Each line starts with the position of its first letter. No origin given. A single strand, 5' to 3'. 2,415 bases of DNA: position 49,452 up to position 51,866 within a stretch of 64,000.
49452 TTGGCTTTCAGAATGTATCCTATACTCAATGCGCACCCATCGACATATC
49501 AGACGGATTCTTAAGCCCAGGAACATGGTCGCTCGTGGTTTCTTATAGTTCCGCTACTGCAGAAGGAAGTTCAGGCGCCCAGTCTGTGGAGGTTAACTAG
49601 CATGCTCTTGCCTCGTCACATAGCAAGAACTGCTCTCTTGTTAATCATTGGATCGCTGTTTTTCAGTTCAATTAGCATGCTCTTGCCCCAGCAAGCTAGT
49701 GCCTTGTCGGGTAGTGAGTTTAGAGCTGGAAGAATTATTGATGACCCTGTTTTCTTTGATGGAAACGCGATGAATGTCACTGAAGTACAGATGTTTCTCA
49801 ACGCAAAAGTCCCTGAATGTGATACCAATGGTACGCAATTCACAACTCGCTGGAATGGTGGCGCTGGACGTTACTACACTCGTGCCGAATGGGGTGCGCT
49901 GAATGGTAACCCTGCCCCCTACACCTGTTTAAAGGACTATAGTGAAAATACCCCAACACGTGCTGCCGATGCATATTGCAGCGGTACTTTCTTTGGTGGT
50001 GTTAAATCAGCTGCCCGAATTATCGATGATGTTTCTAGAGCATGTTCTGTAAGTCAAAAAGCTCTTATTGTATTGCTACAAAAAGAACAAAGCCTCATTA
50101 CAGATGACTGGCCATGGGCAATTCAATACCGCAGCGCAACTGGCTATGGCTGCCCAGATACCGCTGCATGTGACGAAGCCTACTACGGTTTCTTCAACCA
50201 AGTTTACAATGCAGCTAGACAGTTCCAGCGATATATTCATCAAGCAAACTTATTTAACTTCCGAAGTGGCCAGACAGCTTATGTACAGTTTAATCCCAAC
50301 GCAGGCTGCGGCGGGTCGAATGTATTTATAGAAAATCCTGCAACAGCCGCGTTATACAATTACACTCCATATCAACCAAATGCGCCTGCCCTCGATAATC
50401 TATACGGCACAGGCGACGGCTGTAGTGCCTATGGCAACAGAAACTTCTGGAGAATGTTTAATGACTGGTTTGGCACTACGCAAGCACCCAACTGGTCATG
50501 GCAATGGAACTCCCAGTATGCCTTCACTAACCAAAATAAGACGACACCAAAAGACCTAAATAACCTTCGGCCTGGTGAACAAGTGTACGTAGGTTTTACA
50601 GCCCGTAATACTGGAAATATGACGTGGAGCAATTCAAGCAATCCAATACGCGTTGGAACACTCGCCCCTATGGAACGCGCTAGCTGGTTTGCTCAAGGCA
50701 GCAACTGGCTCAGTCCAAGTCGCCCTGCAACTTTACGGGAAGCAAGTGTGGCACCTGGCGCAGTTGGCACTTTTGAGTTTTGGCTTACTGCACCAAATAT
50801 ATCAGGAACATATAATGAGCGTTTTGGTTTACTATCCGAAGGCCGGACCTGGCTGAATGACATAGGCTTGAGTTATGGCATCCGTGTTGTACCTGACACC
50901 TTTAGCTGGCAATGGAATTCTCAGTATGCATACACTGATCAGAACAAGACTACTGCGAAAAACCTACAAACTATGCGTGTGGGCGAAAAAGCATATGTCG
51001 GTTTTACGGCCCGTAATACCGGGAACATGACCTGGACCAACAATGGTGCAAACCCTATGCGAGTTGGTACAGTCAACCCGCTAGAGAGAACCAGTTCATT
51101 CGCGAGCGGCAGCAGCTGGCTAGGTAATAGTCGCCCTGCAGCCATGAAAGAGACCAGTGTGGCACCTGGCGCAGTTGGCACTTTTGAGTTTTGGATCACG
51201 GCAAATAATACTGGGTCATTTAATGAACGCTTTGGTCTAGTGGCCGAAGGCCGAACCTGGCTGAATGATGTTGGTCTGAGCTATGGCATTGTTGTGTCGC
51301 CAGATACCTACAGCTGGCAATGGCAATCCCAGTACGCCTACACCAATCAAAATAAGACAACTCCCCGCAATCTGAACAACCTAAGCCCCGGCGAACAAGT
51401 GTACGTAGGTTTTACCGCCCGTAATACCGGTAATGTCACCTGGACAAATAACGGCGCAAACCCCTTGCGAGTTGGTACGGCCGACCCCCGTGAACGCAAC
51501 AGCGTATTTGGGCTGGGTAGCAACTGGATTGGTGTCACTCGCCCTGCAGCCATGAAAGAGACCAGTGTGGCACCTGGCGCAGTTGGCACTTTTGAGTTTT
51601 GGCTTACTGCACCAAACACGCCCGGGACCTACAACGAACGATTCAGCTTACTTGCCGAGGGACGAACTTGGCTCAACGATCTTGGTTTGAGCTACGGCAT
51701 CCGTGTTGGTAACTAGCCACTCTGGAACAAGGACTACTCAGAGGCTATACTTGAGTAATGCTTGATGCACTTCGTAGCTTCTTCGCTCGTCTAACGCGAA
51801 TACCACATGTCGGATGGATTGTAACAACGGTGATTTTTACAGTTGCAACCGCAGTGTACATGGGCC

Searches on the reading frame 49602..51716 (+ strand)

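Call 87: search_protein_families(library=pfam, proteins=[window:49602-51716:+], max_evalue=0.00001)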
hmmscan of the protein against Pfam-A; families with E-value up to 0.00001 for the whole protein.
window:49602-51716:+ (704 aa): 1 family
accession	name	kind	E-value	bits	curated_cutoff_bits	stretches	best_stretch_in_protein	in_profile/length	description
PF16158.11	N_BRCA1_IG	-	1.5e-12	48.5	28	0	593-685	7-92/108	Ig-like domain from next to BRCA1 gene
